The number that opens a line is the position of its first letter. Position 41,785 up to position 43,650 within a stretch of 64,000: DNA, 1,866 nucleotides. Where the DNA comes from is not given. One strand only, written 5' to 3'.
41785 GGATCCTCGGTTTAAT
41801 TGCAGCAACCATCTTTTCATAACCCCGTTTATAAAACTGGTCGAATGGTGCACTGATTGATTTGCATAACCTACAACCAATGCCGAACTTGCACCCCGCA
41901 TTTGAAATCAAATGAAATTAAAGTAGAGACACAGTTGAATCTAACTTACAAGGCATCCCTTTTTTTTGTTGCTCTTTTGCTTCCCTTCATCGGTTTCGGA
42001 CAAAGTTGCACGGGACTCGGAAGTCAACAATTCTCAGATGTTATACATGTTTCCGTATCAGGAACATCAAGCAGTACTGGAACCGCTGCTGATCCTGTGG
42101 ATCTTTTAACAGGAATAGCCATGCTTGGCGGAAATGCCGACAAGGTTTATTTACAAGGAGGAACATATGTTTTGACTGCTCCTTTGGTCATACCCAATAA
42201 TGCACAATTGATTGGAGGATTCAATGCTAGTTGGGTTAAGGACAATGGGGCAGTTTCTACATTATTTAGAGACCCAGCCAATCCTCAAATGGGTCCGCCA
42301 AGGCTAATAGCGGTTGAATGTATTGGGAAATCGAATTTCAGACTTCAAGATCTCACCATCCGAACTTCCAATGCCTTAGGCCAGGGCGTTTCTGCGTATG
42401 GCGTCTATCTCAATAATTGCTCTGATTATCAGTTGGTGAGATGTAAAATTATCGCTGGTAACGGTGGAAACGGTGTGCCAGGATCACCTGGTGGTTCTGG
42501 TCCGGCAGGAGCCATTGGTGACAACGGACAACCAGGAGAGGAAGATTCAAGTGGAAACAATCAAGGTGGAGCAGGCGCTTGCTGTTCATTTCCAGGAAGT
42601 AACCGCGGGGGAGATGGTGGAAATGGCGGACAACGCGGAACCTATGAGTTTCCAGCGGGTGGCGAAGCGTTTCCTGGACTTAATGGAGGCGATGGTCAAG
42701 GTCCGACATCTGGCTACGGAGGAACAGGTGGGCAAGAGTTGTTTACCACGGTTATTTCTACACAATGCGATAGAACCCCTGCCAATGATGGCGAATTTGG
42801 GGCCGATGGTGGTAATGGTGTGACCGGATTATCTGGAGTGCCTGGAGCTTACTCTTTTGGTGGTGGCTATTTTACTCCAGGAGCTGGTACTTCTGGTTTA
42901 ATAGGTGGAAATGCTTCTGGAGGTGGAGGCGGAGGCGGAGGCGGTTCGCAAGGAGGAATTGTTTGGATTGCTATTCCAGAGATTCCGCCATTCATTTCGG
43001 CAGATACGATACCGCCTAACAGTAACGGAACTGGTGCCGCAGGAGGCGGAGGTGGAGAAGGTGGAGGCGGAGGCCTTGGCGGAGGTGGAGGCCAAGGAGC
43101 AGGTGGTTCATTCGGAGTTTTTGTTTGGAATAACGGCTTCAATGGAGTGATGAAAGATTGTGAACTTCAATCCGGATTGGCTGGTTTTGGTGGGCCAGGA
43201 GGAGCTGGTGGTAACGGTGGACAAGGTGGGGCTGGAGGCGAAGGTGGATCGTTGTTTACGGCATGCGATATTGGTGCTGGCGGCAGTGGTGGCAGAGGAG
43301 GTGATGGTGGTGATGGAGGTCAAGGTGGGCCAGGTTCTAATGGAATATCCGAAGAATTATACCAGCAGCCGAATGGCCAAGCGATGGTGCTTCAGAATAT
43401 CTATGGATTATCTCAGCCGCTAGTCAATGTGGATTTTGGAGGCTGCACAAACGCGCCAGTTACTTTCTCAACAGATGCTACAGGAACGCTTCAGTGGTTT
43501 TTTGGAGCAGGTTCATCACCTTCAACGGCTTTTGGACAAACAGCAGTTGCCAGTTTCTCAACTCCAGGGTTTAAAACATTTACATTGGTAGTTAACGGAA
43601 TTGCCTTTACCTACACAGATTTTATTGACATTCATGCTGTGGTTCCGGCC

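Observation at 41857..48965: Tandem giant paralogues with a beta-helix cap and long (GGx)n modules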

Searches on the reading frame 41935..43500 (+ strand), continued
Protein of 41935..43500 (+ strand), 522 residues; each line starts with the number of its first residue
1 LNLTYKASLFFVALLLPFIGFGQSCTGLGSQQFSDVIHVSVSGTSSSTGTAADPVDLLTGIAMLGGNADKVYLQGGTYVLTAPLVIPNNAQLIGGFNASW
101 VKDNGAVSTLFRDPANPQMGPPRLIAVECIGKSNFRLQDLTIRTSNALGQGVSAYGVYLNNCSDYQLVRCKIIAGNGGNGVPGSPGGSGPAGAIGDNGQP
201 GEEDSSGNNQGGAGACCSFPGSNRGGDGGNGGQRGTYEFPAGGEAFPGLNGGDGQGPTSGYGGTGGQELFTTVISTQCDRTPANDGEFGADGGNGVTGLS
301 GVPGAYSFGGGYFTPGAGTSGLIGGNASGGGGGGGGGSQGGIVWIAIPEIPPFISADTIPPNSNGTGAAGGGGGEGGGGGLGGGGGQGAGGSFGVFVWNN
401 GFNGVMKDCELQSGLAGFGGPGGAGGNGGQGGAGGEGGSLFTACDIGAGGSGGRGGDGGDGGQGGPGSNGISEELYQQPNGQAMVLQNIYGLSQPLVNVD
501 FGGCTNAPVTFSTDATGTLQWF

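Call 75: list_cluster_members(proteins=[P0022, P0075, P0007, P0020, P0005, P0086, P0071, P0004, P0003, P0084])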
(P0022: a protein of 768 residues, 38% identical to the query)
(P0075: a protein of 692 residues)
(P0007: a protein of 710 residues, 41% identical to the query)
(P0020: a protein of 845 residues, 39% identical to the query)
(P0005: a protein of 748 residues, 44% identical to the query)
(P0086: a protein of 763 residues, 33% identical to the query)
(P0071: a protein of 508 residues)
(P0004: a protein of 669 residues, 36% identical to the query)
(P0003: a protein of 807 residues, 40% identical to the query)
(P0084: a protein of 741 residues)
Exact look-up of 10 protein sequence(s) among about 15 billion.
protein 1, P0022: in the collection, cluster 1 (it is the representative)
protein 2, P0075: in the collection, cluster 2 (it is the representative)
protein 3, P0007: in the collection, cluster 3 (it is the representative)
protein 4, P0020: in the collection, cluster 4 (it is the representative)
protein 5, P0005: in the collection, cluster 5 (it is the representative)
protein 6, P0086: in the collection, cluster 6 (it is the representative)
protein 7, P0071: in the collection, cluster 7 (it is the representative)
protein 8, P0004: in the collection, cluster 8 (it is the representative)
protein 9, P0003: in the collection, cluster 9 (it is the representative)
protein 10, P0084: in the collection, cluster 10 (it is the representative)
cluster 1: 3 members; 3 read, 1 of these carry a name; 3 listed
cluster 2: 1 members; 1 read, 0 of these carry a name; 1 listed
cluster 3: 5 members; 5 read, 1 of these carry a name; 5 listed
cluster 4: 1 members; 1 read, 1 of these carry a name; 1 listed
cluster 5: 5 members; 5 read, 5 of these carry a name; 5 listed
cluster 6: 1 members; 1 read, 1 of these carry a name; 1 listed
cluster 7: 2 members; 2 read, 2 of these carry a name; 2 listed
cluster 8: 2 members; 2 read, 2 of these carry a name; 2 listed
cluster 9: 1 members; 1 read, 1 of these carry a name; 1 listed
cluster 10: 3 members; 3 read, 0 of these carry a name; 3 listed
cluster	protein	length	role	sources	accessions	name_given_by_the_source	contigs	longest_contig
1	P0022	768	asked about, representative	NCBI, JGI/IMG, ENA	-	hypothetical protein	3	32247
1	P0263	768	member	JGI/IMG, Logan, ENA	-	-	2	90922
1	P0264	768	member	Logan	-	-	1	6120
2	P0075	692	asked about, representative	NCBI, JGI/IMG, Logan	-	-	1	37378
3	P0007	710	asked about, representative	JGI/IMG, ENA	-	-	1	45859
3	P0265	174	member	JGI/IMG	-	hypothetical protein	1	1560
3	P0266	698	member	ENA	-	-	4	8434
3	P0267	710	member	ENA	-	-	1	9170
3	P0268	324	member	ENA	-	-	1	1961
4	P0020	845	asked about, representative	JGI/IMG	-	hypothetical protein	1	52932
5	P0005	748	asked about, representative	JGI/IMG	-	hypothetical protein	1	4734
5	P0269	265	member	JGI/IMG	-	hypothetical protein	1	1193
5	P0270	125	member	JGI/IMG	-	hypothetical protein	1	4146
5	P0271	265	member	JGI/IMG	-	hypothetical protein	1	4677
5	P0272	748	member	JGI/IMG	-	hypothetical protein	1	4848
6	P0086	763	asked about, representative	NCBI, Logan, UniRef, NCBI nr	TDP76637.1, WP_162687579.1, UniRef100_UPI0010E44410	hypothetical protein [Bradymonas sediminis] | hypothetical protein n=1 Tax=Bradymonas sediminis TaxID=1548548 RepID=UPI0010E44410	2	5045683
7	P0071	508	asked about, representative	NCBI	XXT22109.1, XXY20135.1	PGRS family protein [Sorangium sp. So ce429]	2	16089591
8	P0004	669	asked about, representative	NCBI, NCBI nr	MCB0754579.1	MAG: PKD domain-containing protein, partial [Flavobacteriales bacterium] | PKD domain-containing protein [Flavobacteriales bacterium]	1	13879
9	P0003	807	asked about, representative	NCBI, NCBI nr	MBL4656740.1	MAG: hypothetical protein JKX73_01980, partial [Flavobacteriales bacterium] | hypothetical protein [Flavobacteriales bacterium]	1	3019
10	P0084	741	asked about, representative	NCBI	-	-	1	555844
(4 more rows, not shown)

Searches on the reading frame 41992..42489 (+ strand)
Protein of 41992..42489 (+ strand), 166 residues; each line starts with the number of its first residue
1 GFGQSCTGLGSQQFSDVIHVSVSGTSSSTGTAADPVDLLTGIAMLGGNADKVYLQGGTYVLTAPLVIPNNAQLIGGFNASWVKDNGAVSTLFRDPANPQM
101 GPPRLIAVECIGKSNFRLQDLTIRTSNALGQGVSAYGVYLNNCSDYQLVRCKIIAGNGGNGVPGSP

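Call 33: find_related_loci(query=A3, collection=genome_contigs, flank=8000)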
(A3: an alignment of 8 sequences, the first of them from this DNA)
Query A3 (166 aa) in genome_contigs; peptide patterns used: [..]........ (x = any residue, [..] = any of these).
105 stretches matched a pattern; 102 encode a relative of the query (tblastn E <= 1e-3); the best 80 are kept; 80 distinct loci.
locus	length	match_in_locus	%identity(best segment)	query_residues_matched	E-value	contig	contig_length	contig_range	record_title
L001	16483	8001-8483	92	2-162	1e-99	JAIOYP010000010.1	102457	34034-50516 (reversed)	MAG: Flavobacteriales bacterium isolate Tobar13m-G11 Tobar13m-C289, whole genome shotgun sequence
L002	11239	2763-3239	90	2-160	3e-97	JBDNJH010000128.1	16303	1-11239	MAG: Flavobacteriales bacterium isolate metabat2.60.ELB k141_318061, whole genome shotgun sequence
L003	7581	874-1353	83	3-162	2e-88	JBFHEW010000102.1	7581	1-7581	MAG: Bacteroidia bacterium isolate Mix_sand07.2021.05.G.11 k141_2982492_length_7581_cov_76.5559, whole genome shotgun se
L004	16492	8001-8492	75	3-166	1e-84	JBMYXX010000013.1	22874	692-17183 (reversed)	MAG: Flavobacteriales bacterium isolate ME_XS_2208_bin_65 ME_XS_2208_bin_65_12, whole genome shotgun sequence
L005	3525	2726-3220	72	2-166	1e-80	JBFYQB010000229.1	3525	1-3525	MAG: Flavobacteriales bacterium isolate PPR_0170 PPR_0170_bin.38.fa_k121_625001, whole genome shotgun sequence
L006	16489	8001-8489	73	4-166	1e-79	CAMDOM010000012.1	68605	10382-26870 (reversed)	MAG: Chryseobacterium gleum isolate TrE-03may19-215 genome assembly, contig: TrE-03may19-C192, whole genome shotgun sequ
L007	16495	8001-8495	69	2-166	4e-79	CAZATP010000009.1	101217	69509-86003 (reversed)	MAG TPA_asm: uncultured Chryseobacterium sp. isolate SRP319275_co3_132 genome assembly, contig: NODE_324_length_101217_c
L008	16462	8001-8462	73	2-155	4e-77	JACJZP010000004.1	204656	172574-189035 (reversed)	MAG: Flavobacteriales bacterium isolate HK-STAS-BACT-67 HK-STAS-BACT-67_4, whole genome shotgun sequence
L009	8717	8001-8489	70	4-166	3e-77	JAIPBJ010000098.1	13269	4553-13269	MAG: Flavobacteriales bacterium isolate Tobar13m-G24 Tobar13m-C4585, whole genome shotgun sequence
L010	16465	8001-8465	75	2-156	1e-74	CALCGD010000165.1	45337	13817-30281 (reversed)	MAG TPA_asm: uncultured Flavobacteriales bacterium isolate ERR2206780_bin.102_CONCOCT_v1.1_MAG genome assembly, contig:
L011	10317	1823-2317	65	2-166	8e-74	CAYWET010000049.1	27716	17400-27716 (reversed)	MAG TPA_asm: uncultured Chryseobacterium sp. isolate SRP334346_co1_109 genome assembly, contig: NODE_1647_length_27716_c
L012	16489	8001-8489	63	4-166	3e-70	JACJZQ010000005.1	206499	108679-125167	MAG: Flavobacteriales bacterium isolate HK-STAS-BACT-68 HK-STAS-BACT-68_5, whole genome shotgun sequence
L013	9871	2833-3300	46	11-164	1e-41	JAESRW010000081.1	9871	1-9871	MAG: Flavobacteriales bacterium isolate NORP269 Contig_source1383C_10887, whole genome shotgun sequence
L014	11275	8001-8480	44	8-165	2e-40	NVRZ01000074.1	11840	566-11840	MAG: Bacteroidetes bacterium isolate NORP154 Contig_source1382A_25521, whole genome shotgun sequence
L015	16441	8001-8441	46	9-154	3e-40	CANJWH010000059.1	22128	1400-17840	MAG: Bacteroidetes bacterium isolate RH-23may17-764 genome assembly, contig: RH-23may17-C17058, whole genome shotgun seq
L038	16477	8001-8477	40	11-166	3e-31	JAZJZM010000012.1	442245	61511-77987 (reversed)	MAG: Bacteroidota bacterium isolate ADI_H2L1_1_122_18_3-bin023 ADIH2L11_B023_0_000000000012, whole genome shotgun sequen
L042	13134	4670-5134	40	11-162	4e-30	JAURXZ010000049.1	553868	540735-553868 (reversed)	MAG: Bacteroidia bacterium isolate E10_metabat.bin.7 E10_k141_387758, whole genome shotgun sequence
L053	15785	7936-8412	38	11-166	4e-28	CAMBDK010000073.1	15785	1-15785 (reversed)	MAG: Chitinophaga pinensis isolate MsH-01oct19-86 genome assembly, contig: MsH-01oct19-C7462, whole genome shotgun seque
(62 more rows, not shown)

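Call 67: search_protein_representatives(alignment_id=A2)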
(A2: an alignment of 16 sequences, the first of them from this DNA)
Query: 16 sequences, 161 profile positions. Proteins with E-value up to 0.001 (for the whole library): 5165; up to 1e-10: 927; up to 1e-30: 242. The best 150 are listed.
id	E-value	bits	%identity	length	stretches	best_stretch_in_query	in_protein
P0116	5.2e-60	218.2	-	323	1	5-160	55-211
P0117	5.9e-60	218.0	-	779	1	2-160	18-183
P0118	9.3e-60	217.4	-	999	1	3-161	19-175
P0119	1.4e-59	216.8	-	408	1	3-160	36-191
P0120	2.6e-59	215.9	-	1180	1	3-158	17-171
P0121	9.7e-59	214.1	-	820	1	3-159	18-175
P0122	1.3e-57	210.4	-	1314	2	3-160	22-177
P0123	1.7e-57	210.1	-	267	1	3-160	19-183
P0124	2.7e-57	209.4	-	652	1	3-161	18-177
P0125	7.7e-57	207.9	-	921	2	3-160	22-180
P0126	9.7e-57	207.6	-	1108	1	3-159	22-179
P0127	3.4e-56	205.8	-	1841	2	5-158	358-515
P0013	4.1e-56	205.5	-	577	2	8-161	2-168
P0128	9.5e-56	204.3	-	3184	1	4-160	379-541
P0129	1.5e-55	203.7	-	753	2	3-160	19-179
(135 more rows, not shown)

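Call 71: search_protein_families(library=ncbifam, proteins=[L053:11729-12832:+, L042:2315-3397:+, L038:1-5448:-], max_evalue=0.00001)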
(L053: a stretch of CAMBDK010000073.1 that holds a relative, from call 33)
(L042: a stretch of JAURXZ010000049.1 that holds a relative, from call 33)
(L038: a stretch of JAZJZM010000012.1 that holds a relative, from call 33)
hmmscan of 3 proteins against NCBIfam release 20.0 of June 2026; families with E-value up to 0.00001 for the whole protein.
L053:11729-12832:+ (368 aa): 1 family
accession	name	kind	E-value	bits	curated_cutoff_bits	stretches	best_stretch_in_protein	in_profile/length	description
TIGR03519.1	T9SS_PorP_fam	subfamily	1.5e-41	142.8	90.55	1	24-351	5-291/292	PorP/SprF family type IX secretion system membrane protein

L042:2315-3397:+ (361 aa): 4 families
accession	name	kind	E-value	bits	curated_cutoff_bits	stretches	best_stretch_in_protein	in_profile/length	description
NF033711.1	T9SS_PorQ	equivalog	5.3e-117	390.6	220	1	14-354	3-335/335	type IX secretion system protein PorQ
NF033709.1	PorV_fam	subfamily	1e-59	202.8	90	1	36-354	2-326/326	PorV/PorQ family protein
NF033710.1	T9SS_OM_PorV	equivalog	6.2e-16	58.5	250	1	37-173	25-164/367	type IX secretion system outer membrane channel protein PorV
NF052325.1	PorVQ2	equivalog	1.9e-12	46.8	325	1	24-189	13-189/354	putative type IX sorting system protein PorV2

L038:1-5448:- (1816 aa): 0 families

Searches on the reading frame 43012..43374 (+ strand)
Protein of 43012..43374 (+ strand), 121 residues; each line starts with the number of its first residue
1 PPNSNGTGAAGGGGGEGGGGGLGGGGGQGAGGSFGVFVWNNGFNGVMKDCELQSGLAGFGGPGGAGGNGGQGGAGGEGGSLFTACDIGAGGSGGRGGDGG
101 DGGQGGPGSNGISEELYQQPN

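Call 44: search_solved_structures(query=A4, max_evalue=10, show_alignments=3)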
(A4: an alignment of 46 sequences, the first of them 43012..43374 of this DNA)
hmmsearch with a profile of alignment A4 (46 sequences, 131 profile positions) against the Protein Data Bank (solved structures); distinct sequences matched with E-value up to 10: 5.
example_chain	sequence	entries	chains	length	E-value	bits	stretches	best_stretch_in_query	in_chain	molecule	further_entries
3p8c_D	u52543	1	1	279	0.0019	21.3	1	84-121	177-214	Wiskott-Aldrich syndrome protein family member 1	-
7k5k_A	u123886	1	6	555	0.01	18.9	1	94-127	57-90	M17 leucyl aminopeptidase, putative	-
8uqb_A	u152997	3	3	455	0.011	18.8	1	12-63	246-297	E3 ubiquitin-protein ligase RNF168,Ubiquitin-conjugating enzyme E2 D3,Histone H2B type 2-E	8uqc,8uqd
8uqe_B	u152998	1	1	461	0.012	18.7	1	9-63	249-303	E3 ubiquitin-protein ligase RNF168,Ubiquitin-conjugating enzyme E2 D3,Histone H2B type 2-E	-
7lyb_M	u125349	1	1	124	0.64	13.1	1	94-121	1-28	Isoform 7 of Breast cancer type 1 susceptibility protein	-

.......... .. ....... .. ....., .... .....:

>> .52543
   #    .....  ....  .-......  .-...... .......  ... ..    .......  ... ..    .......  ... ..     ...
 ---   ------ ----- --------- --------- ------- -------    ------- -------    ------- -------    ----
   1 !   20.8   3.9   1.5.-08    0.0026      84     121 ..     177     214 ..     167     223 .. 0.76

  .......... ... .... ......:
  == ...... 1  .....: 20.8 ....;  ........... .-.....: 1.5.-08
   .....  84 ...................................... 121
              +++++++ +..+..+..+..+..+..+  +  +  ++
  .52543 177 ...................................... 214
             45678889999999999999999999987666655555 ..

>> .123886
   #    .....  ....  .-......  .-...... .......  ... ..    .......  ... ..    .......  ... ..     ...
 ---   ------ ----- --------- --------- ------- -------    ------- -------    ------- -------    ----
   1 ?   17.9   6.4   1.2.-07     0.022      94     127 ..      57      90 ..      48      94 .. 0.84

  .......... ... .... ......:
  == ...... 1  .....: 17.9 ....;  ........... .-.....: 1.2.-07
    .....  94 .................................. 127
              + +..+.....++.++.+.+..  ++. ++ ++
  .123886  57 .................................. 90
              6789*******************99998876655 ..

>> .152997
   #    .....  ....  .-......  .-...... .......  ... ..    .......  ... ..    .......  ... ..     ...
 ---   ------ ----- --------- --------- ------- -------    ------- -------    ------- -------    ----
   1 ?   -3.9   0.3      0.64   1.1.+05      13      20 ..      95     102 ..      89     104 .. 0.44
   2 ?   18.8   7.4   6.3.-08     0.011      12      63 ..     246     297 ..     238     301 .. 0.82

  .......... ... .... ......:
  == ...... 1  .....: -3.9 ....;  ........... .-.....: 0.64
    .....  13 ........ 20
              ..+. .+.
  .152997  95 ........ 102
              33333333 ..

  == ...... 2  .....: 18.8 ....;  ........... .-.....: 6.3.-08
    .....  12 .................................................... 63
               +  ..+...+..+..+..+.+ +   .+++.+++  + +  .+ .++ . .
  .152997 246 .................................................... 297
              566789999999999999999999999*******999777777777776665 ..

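Call 49: predict_structure(alignment_id=A4)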
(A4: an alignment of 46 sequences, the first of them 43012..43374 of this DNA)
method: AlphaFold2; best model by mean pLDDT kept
length: 121 residues; sequences in the alignment: 46
mean_pLDDT: 71.2   pTM: 0.47
mean pLDDT of the five models: 71.2, 61.3, 59.8, 54.3, 51.8
residues with pLDDT >= 90: 0; 70-90: 70; 50-70: 45; < 50: 6
segments of 3 or more residues with pLDDT < 50: 117-121
pLDDT, mean of each block of 10 residues (from residue 1): 60 74 69 70 77 68 79 82 67 79 75 56 49
secondary structure: DSSP gave nothing for this model
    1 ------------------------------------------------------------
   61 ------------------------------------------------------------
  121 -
elements in order:

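Call 51: fold_search(model_id=the predicted structure, library=pdb)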
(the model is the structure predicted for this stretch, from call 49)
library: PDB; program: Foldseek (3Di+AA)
matches with E <= 10: 2; with E <= 0.001: 0
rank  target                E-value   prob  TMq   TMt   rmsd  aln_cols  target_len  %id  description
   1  3bog_A                1.5e+00  0.04  0.18  0.23  27.3       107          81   29  Snow Flea Antifreeze Protein Quasi-racemate (released 2008-09-23)
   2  2pne                  2.5e+00  0.04  0.20  0.26  27.2       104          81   29  Crystal Structure of the Snow Flea Antifreeze Protein (released 2008-04-29)
